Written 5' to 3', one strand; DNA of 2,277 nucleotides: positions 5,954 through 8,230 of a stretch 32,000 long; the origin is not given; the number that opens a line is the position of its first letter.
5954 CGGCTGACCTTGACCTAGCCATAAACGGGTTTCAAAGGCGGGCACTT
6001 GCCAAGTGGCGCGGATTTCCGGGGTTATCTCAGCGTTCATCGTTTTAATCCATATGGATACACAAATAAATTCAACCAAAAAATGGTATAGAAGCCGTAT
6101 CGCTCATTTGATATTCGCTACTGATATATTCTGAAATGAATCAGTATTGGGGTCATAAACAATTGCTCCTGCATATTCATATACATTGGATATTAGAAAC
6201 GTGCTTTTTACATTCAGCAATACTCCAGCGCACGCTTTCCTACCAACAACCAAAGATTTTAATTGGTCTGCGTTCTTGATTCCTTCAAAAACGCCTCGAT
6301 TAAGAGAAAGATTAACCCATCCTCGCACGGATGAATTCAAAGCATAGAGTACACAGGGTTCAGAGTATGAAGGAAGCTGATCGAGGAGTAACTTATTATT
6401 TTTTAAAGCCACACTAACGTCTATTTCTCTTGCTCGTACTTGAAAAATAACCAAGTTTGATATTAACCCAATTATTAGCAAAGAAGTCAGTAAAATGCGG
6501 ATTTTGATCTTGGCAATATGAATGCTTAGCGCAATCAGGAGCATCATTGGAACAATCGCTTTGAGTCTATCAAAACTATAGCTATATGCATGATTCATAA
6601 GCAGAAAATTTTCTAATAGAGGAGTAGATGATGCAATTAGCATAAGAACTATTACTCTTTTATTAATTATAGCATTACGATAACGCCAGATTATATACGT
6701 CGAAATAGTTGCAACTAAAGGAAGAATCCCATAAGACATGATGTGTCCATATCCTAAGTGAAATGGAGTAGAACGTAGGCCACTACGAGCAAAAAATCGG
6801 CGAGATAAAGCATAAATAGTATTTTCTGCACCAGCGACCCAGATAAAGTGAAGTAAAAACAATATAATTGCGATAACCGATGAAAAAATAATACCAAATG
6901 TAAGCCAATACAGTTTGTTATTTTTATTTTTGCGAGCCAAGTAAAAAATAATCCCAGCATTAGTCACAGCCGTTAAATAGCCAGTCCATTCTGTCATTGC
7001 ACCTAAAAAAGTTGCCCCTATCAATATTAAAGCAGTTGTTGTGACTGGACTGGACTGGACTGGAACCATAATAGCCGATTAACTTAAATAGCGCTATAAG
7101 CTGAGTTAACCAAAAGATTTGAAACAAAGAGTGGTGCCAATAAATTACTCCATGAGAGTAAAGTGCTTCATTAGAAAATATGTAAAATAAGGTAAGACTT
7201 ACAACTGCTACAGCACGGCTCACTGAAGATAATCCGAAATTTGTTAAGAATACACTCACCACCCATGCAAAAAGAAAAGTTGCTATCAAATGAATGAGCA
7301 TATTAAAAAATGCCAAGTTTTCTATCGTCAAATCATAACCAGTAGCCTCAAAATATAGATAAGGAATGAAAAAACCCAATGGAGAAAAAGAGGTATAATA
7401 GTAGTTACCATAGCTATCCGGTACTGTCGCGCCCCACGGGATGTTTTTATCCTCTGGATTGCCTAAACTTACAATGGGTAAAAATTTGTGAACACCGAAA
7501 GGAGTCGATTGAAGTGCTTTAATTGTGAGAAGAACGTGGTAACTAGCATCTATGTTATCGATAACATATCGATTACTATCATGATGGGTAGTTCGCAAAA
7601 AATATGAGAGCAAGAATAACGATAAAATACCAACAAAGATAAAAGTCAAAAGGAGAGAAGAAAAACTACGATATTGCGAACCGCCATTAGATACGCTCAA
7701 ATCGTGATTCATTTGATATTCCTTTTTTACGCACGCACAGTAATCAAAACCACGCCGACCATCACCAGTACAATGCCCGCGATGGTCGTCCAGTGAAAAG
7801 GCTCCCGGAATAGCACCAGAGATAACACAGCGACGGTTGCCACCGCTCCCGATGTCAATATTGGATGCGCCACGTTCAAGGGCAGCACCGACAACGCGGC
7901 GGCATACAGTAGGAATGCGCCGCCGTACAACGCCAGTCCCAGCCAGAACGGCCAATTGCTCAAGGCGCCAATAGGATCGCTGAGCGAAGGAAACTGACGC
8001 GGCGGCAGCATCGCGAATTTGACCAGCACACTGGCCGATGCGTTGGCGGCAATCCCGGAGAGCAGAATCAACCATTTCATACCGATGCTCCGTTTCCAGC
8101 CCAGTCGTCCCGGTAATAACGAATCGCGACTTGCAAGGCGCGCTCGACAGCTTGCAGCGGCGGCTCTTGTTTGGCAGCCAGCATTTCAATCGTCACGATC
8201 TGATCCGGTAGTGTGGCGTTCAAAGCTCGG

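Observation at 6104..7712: Pentanucleotide (CCAGT/TCCAG)x4 tract sits exactly at a frame change in a GT-C-like membrane protein gene: candidate slipped-strand phase-variation switch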

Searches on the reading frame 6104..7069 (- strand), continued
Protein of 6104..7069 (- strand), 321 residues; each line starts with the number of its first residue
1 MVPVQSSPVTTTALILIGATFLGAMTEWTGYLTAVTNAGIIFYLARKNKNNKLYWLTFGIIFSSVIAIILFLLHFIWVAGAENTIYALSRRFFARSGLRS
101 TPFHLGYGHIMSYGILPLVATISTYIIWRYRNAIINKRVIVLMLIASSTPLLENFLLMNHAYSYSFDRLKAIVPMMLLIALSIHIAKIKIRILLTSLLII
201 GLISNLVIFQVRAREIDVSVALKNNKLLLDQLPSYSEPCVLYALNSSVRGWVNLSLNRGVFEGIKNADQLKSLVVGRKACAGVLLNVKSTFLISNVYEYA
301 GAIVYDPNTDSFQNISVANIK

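Call 50: fold_search(model_id=the predicted structure, library=pdb)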
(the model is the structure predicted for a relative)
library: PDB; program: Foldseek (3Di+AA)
matches with E <= 10: 263; with E <= 0.001: 12
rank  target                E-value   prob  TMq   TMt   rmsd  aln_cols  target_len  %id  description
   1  7e9s_A                2.2e-05  1.00  0.51  0.34  13.2       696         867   13  Archaeal oligosaccharyltransferase AglB from Archaeoglobus fulgidus in complex with an inhibitory peptide and a dolich (released 2021-09-08)
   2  8age_A                7.0e-05  1.00  0.55  0.47   8.9       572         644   10  Structure of yeast oligosaccharylransferase complex with acceptor peptide bound (released 2022-12-07)
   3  3wak                  1.4e-04  1.00  0.50  0.33  13.8       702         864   11  Crystal structure of the Archaeoglobus fulgidus oligosaccharyltransferase (O29867_ARCFU) in the apo form (released 2013-10-30)
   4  7oci_F                3.0e-04  1.00  0.57  0.49  10.1       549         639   10  Cryo-EM structure of yeast Ost6p containing oligosaccharyltransferase complex (released 2022-02-16)
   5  8agb_A                3.8e-04  1.00  0.54  0.46   9.0       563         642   12  Structure of yeast oligosaccharylransferase complex with lipid-linked oligosaccharide bound (released 2022-12-07)
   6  8pn9_A                4.5e-04  1.00  0.53  0.45  12.3       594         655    9  Structure of human oligosaccharyltransferase OST-A complex bound to NGI-1 (released 2024-05-08)
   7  8b6l_I                5.1e-04  1.00  0.55  0.45  11.0       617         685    9  Subtomogram average of the human Sec61-TRAP-OSTA-translocon (released 2022-12-07)
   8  6s7o_A                6.1e-04  1.00  0.56  0.47  10.3       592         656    9  Cryo-EM structure of human oligosaccharyltransferase complex OST-A (released 2019-12-18)
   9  7zli_A                6.1e-04  1.00  0.44  0.38  11.7       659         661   11  Cryo-EM structure of C-mannosyltransferase CeDPY19, in complex with Dol25-P-Man and bound to CMT2-Fab and anti-Fab nan (released 2023-01-11)
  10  6s7t_A                8.7e-04  1.00  0.56  0.45   9.3       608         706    9  Cryo-EM structure of human oligosaccharyltransferase complex OST-B (released 2019-12-18)
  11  6c26_A                9.1e-04  1.00  0.56  0.48  11.2       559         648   10  The Cryo-EM structure of a eukaryotic oligosaccharyl transferase complex (released 2018-01-31)
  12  6ezn_F                9.5e-04  1.00  0.57  0.48  11.2       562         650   10  Cryo-EM structure of the yeast oligosaccharyltransferase (OST) complex (released 2018-01-17)
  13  7zlh_A                1.4e-03  1.00  0.49  0.42  10.6       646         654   11  Cryo-EM structure of C-mannosyltransferase CeDPY19, in apo state, bound to CMT2-Fab and anti-Fab nanobody (released 2023-01-11)
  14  7zlg_A                1.7e-03  1.00  0.48  0.40  10.9       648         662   12  Cryo-EM structure of C-mannosyltransferase CeDPY19, in complex with acceptor peptide and bound to CMT2-Fab and anti-Fa (released 2023-01-11)
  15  5f15                  3.1e-03  1.00  0.51  0.51   8.0       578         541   11  Crystal Structure of ArnT from Cupriavidus metallidurans bound to Undecaprenyl phosphate (released 2016-02-17)
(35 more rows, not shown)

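Call 58: find_related_loci(query=A1, collection=viral_contigs, flank=6000)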
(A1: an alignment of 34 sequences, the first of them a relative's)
Query A1 (537 aa) in viral_contigs; peptide patterns used: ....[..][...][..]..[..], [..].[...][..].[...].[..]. (x = any residue, [..] = any of these).
29 stretches matched a pattern; 7 encode a relative of the query (tblastn E <= 1e-3); 7 distinct loci.
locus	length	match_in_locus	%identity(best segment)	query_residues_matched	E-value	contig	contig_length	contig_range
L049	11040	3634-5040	33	46-520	1e-61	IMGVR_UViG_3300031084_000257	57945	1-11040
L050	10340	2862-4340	31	14-507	1e-44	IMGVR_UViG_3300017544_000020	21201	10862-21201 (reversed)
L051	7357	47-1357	30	46-502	2e-44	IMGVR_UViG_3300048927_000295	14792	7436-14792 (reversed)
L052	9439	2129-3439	30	46-502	2e-44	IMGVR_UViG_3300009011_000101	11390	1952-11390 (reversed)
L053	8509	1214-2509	29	51-502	2e-38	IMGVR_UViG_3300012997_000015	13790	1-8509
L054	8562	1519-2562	27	52-398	2e-15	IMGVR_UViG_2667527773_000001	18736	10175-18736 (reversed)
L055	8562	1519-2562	25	52-398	8e-13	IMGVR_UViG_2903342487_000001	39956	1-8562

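Call 66: search_protein_families(library=pfam, proteins=[L049:1719-2408:+, L049:3057-3398:+, L049:2398-3039:-, L049:5325-6125:-, L049:6041-7171:-, L049:7227-7952:-, L049:8257-11040:-, L049:1140-1670:+], max_evalue=0.001)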
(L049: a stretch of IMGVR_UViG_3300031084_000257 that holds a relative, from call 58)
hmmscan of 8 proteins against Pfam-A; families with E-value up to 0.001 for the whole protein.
L049:1719-2408:+ (229 aa): 1 family
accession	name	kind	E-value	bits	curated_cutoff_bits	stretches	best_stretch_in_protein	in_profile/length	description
PF02586.19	SRAP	-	5.7e-47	160.4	27.1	1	3-216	1-214/214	SOS response associated peptidase (SRAP)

L049:3057-3398:+ (113 aa): 0 families

L049:2398-3039:- (213 aa): 1 family
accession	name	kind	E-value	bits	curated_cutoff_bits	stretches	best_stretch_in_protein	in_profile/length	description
PF03245.18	Phage_lysis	-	2.9e-07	31.2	25.4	1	94-210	17-123/126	Bacteriophage Rz lysis protein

L049:5325-6125:- (266 aa): 0 families

L049:6041-7171:- (376 aa): 0 families

L049:7227-7952:- (241 aa): 0 families

L049:8257-11040:- (927 aa): 2 families
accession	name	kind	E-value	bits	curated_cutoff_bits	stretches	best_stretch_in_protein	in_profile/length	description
PF09327.17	Phage_Tail_Tip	-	5.9e-26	91.3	22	1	774-903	3-132/139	Bacteriophage tail tip fiber protein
PF13550.12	Phage-tail_3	-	3e-16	60.2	23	1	70-232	4-162/164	Putative phage tail protein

L049:1140-1670:+ (176 aa): 1 family
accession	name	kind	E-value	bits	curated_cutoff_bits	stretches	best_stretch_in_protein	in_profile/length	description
PF02183.23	HALZ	-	0.0002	21.9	28.1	0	103-124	15-36/43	Homeobox associated leucine zipper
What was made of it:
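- On Gtr-type three-component glycan modification (GtrA/GtrB/GtrC): A relative lies between Rz lysis and tail-fibre genes on IMG/VR contig L049 (calls 58, 66)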

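Call 80: search_dna_similar(query=P0124, collection=phages, mode=protein, max_evalue=0.001, max_rows=15)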
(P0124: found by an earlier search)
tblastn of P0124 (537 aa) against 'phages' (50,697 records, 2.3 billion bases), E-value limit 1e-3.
No match.
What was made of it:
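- Tried and rejected: tblastn against deposited phage genomes gave no match (call 80).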

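Call 81: search_dna_similar(query=P0124, collection=plasmids, mode=protein, max_evalue=0.001, max_rows=15)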
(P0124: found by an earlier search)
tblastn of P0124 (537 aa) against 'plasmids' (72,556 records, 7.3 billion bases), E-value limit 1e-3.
Records with a match: 3; places in all: 3; records where one place covers at least 80% of the query: 3.
Best place of each record, by identity: <60% 3.
By first word of the organism name: Cereibacter 3.
By predicted mobility (MOB-suite, as given by PLSDB): non-mobilizable 3.
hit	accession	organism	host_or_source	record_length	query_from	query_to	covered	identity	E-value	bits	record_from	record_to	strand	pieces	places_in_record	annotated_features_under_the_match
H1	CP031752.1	Cereibacter sphaeroides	cell culture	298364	5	507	94%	29.3%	8e-36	150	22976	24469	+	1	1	hypothetical protein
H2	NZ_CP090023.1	Cereibacter azotoformans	cell culture,Aquaculture sediment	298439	5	507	94%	29.3%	8e-36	150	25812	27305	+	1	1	hypothetical protein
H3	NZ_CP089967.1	Cereibacter azotoformans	Owen's River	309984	7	507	93%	28.8%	3e-34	145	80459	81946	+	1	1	hypothetical protein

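Call 83: search_protein_families(library=phrogs, proteins=[P0124], max_evalue=0.01)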
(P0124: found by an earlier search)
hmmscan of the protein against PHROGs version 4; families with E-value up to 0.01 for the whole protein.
P0124 (537 aa): 1 family
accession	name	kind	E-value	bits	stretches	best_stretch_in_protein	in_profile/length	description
phrog_9201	-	unknown function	0.0067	17.5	1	257-289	16-48/55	-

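Call 84: get_annotated_region(hit=H1, flank=6000)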
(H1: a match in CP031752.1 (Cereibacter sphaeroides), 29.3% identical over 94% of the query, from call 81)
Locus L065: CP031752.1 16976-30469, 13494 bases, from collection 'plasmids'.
description: Cereibacter sphaeroides strain EBL0706 plasmid p.A, complete sequence
organism: Cereibacter sphaeroides (NCBI taxid 1063)
taxonomy: Bacteria; Pseudomonadota; Alphaproteobacteria; Rhodobacterales; Paracoccaceae; Cereibacter; Cereibacter sphaeroides
host: -; source: cell culture; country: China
typing (MOB-suite, as given by PLSDB): non-mobilizable; replicon rep_cluster_252
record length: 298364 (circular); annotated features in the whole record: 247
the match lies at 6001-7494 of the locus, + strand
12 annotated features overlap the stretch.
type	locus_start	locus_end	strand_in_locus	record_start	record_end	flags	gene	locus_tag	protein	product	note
CDS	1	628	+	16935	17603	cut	-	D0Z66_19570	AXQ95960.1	cytochrome C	-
CDS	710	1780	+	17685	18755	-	-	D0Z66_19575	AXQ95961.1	FUSC family protein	-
CDS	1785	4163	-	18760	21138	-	-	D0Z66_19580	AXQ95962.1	mechanosensitive ion channel protein MscS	-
CDS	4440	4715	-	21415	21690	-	-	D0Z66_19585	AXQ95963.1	hypothetical protein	-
CDS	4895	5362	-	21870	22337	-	-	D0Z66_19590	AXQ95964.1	dUTP diphosphatase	-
CDS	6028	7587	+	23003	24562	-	-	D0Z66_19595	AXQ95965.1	hypothetical protein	-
CDS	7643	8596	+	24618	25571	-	-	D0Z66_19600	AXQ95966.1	hypothetical protein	-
CDS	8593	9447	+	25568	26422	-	-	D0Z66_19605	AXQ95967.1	sugar phosphate isomerase/epimerase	-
CDS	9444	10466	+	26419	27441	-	-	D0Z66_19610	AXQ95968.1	hypothetical protein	-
CDS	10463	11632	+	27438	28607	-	-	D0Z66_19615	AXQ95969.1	FAD-binding oxidoreductase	-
CDS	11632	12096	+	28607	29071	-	-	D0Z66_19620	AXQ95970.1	GtrA family protein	-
CDS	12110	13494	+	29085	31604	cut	-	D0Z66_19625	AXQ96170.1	glycosyltransferase family 2 protein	-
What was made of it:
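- On Gtr-type three-component glycan modification (GtrA/GtrB/GtrC): A Cereibacter relative's cluster does carry an annotated GtrA family protein (call 84)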

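Call 88: search_protein_representatives(alignment_id=A1)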
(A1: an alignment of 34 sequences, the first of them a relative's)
Query: 34 sequences, 520 profile positions. Proteins with E-value up to 0.001 (for the whole library): 1319; up to 1e-10: 1049; up to 1e-30: 579. The best 150 are listed.
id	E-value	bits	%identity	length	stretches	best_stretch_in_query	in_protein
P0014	2.9e-180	616.7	-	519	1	8-511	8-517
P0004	1.5e-175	601.1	-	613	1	1-514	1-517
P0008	2.0e-171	587.5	-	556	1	8-517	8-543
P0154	3.6e-170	583.4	-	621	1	9-509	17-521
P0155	1.5e-168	578.1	-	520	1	9-514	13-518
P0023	4.7e-168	576.4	-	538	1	8-504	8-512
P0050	3.1e-167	573.7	-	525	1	9-508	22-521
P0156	3.2e-164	563.7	-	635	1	9-495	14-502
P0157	5.1e-164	563.1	-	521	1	9-510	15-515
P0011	6.7e-164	562.7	-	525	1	1-515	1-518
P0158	6.9e-163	559.4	-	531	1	1-510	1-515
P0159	3.3e-161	553.8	-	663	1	3-515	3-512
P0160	3.6e-161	553.7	-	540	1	9-506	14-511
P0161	1.8e-160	551.4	-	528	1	8-508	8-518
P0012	1.6e-159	548.3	-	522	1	1-516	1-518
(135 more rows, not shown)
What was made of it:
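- The homologues listed by the profile search are single chains (call 88).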

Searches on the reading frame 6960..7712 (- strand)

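Call 66: search_protein_families(library=pfam, proteins=[L049:1719-2408:+, L049:3057-3398:+, L049:2398-3039:-, L049:5325-6125:-, L049:6041-7171:-, L049:7227-7952:-, L049:8257-11040:-, L049:1140-1670:+], max_evalue=0.001)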
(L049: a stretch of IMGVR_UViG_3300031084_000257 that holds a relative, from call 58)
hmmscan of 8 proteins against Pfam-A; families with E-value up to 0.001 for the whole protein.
L049:1719-2408:+ (229 aa): 1 family
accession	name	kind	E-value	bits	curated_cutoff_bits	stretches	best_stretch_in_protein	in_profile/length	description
PF02586.19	SRAP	-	5.7e-47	160.4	27.1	1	3-216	1-214/214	SOS response associated peptidase (SRAP)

L049:3057-3398:+ (113 aa): 0 families

L049:2398-3039:- (213 aa): 1 family
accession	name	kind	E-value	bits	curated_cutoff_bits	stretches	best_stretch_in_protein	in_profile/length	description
PF03245.18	Phage_lysis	-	2.9e-07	31.2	25.4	1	94-210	17-123/126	Bacteriophage Rz lysis protein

L049:5325-6125:- (266 aa): 0 families

L049:6041-7171:- (376 aa): 0 families

L049:7227-7952:- (241 aa): 0 families

L049:8257-11040:- (927 aa): 2 families
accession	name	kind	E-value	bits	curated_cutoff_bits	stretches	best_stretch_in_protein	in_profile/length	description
PF09327.17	Phage_Tail_Tip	-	5.9e-26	91.3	22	1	774-903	3-132/139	Bacteriophage tail tip fiber protein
PF13550.12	Phage-tail_3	-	3e-16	60.2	23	1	70-232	4-162/164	Putative phage tail protein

L049:1140-1670:+ (176 aa): 1 family
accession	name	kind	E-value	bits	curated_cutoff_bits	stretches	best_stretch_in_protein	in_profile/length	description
PF02183.23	HALZ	-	0.0002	21.9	28.1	0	103-124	15-36/43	Homeobox associated leucine zipper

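Call 83: search_protein_families(library=phrogs, proteins=[P0124], max_evalue=0.01)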
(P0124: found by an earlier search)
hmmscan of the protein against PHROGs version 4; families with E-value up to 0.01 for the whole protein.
P0124 (537 aa): 1 family
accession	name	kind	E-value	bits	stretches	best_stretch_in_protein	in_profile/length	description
phrog_9201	-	unknown function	0.0067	17.5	1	257-289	16-48/55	-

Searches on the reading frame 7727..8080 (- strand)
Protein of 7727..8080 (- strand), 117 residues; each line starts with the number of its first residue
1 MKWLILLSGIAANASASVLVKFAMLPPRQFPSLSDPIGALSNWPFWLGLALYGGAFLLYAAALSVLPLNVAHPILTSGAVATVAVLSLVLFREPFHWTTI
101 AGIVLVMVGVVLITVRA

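Call 8: search_protein_families(library=pfam, proteins=[window:7727-8080:-], max_evalue=0.01)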
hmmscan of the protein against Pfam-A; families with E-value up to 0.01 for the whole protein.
window:7727-8080:- (117 aa): 4 families
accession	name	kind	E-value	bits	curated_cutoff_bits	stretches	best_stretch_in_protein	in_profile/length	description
PF10639.15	TMEM234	-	1.3e-07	32.1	30.1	1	39-113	38-112/113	Putative transmembrane family 234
PF00892.27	EamA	-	1.7e-07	32.1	28.2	1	22-114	43-134/135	EamA-like transporter family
PF00893.25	Multi_Drug_Res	-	4.8e-06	27.4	23.7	1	41-106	28-93/93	Small Multidrug Resistance protein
PF08449.17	UAA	-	0.0053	16.4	26.2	1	85-113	279-307/311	UAA transporter family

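Call 9: search_protein_families(library=ncbifam, proteins=[window:7727-8080:-], max_evalue=0.01)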
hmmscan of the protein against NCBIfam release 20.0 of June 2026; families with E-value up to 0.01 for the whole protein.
window:7727-8080:- (117 aa): 15 families
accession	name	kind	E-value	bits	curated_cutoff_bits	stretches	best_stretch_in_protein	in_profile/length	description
NF002816.2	PRK02971.1-2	equivalog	1.3e-07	32.1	99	1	45-116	47-119/120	4-amino-4-deoxy-L-arabinose-phosphoundecaprenol flippase subunit ArnF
NF012170.0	qac_SMR_J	exception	2.6e-07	30.9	210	1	41-115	28-102/107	quaternary ammonium compound efflux SMR transporter QacJ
NF000277.1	qac_SMR_G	exception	3.7e-06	27.2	200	1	41-115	28-102/107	quaternary ammonium compound efflux SMR transporter QacG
NF000023.1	qac_SMR_C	exception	4e-06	26.9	200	1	51-114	38-101/107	quaternary ammonium compound efflux SMR transporter QacC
NF000384.1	QacCGHJ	equivalog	4.9e-06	26.8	160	1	43-115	30-102/107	QacCGHJ group quaternary ammonium compound efflux SMR transporter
NF051482.1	EbrB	exception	5.1e-06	27.1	160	1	43-113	31-101/105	SMR family multidrug efflux transporter EbrB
NF033469.1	SMR_qac_bcrB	exception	1e-05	26.1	205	1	52-114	40-102/105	quaternary ammonium compound efflux SMR transporter BcrB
NF033470.1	SMR_qac_bcrC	exception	4.9e-05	23.8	225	1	54-116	42-104/114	quaternary ammonium compound efflux SMR transporter BcrC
NF051481.1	EbrA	exception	5.9e-05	23.4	160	1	45-114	34-103/104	SMR family multidrug efflux transporter EbrA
NF042984.1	SMR_efflux_EmrE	exception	9e-05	22.8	226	1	42-115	30-103/110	multidrug efflux SMR transporter EmrE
NF007087.1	PRK09541.1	subfamily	0.00015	22.2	162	1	42-115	30-103/110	EmrE family multidrug efflux SMR transporter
NF011625.2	PRK15051.1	equivalog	0.00017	21.7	92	1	45-114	38-108/111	4-amino-4-deoxy-L-arabinose-phosphoundecaprenol flippase subunit ArnE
NF000279.1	qac_SMR_H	exception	0.0015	18.9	205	1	56-114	43-101/107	quaternary ammonium compound efflux SMR transporter QacH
NF007934.1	PRK10650.1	equivalog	0.0039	17.7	103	1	49-114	42-107/109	multidrug/spermidine efflux SMR transporter subunit MdtI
NF007767.1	PRK10452.1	equivalog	0.0081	16.3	122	0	43-114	31-102/120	multidrug/spermidine efflux SMR transporter subunit MdtJ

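Call 83: search_protein_families(library=phrogs, proteins=[window:7727-8080:-], max_evalue=0.01)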
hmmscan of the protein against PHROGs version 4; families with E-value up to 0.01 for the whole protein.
window:7727-8080:- (117 aa): 2 families
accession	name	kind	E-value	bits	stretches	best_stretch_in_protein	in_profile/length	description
phrog_1395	-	moron, auxiliary metabolic gene and host takeover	3.4e-06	28.4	1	41-115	29-103/110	quaternary ammonium compound-resistance protein QacE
phrog_18638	-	unknown function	1.3e-05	25.8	1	11-114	41-142/294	-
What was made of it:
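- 7727..8080 (-): 117-aa membrane protein of SMR/EamA type with weak ArnE/ArnF-like matches; candidate flippase for the lipid-linked sugar. calls 8, 9, 83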
